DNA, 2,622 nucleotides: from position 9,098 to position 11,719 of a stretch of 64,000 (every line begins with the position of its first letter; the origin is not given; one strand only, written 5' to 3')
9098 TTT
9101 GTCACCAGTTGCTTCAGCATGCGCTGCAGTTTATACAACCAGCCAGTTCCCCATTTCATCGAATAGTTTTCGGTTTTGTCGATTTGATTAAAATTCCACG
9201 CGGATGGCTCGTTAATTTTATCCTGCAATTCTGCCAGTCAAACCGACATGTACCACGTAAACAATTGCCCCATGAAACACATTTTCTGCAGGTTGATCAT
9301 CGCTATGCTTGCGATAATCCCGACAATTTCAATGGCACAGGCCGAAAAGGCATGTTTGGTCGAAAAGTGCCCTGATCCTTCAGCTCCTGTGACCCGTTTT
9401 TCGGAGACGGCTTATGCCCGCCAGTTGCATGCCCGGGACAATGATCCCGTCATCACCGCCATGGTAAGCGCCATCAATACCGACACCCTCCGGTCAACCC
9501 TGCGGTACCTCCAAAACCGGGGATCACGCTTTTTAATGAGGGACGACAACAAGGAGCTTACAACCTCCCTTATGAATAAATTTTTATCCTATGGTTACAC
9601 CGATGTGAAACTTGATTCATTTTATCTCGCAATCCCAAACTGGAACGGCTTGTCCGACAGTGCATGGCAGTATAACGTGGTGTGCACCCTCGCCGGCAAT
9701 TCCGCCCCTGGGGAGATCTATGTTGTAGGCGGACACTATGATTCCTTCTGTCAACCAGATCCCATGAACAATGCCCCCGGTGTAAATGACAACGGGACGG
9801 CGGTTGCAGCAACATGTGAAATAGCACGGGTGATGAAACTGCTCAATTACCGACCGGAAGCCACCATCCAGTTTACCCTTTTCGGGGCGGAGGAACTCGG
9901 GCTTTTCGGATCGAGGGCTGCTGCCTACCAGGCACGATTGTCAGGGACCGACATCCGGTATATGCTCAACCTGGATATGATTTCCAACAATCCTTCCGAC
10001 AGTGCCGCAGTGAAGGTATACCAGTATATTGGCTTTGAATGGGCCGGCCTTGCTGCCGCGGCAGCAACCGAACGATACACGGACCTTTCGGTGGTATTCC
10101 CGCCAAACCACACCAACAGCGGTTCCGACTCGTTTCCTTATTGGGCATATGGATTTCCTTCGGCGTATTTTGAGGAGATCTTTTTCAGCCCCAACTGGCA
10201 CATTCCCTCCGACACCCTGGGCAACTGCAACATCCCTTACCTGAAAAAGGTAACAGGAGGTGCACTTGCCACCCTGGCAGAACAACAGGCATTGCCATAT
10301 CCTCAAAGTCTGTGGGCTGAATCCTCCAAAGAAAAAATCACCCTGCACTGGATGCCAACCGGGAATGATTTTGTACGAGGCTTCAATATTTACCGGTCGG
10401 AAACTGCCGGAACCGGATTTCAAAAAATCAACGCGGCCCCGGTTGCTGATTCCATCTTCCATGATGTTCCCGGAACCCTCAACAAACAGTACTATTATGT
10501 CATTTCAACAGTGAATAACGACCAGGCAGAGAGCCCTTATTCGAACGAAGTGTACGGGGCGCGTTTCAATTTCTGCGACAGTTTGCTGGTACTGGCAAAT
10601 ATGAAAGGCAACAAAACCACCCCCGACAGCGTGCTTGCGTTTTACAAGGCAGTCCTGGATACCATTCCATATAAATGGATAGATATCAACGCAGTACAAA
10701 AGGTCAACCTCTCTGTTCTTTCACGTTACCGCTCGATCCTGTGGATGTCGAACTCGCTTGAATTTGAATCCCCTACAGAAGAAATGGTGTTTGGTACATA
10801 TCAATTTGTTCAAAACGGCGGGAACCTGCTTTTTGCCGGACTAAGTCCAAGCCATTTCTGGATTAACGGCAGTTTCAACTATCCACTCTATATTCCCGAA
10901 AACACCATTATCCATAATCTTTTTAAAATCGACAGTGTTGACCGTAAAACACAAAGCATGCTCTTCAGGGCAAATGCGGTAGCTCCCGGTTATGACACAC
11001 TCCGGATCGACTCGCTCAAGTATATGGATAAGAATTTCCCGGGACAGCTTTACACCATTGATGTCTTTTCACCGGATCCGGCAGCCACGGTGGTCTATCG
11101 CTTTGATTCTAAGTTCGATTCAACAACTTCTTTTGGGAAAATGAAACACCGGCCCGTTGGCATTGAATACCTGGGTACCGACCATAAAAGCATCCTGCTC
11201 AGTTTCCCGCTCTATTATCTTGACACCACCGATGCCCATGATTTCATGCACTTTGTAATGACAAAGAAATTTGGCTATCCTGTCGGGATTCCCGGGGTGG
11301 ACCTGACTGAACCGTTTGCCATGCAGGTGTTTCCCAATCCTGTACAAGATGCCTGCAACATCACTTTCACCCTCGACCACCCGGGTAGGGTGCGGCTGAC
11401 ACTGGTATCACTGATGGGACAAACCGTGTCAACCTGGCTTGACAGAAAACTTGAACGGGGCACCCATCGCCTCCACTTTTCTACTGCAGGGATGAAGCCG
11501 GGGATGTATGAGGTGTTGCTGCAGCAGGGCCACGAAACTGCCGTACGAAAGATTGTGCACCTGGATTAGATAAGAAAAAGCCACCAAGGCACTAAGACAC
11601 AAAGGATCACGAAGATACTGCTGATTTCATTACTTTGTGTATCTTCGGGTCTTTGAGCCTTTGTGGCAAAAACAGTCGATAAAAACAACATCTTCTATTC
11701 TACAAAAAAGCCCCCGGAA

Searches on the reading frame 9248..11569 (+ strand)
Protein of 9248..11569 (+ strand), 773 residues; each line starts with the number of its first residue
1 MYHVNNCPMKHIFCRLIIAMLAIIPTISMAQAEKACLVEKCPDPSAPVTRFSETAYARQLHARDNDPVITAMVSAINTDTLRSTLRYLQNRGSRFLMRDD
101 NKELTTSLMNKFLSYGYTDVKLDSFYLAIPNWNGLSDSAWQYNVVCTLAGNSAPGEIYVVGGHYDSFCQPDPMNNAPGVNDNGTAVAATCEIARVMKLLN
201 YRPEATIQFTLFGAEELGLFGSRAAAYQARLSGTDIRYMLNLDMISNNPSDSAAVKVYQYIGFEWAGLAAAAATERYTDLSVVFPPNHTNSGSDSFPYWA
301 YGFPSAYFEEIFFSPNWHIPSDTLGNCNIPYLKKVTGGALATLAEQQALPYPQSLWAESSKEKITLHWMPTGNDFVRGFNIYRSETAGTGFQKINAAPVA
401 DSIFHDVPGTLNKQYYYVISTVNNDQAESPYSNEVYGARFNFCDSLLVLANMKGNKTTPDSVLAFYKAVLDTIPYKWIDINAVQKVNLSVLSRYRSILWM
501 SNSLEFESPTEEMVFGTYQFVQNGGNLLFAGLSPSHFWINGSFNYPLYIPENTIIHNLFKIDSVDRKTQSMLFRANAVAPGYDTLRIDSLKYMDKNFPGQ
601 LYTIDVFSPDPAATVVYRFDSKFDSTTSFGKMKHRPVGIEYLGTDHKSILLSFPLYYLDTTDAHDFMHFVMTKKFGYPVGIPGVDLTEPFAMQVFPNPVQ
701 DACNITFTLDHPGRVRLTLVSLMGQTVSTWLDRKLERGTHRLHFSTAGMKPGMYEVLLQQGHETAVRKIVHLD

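Call 71: search_protein_families(library=pfam, proteins=[window:9248-11569:+], max_evalue=0.001)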
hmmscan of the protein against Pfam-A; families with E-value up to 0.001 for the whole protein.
window:9248-11569:+ (773 aa): 3 families
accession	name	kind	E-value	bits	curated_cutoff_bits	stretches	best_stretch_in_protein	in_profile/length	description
PF04389.22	Peptidase_M28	-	3.8e-32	112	21.3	1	143-337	1-187/193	Peptidase family M28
PF18962.6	Por_Secre_tail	-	9.1e-07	29.5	27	1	694-770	1-74/75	Secretion system C-terminal sorting domain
PF01546.33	Peptidase_M20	-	7.5e-05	23.2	24.6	1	175-290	29-113/206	Peptidase family M20/M25/M40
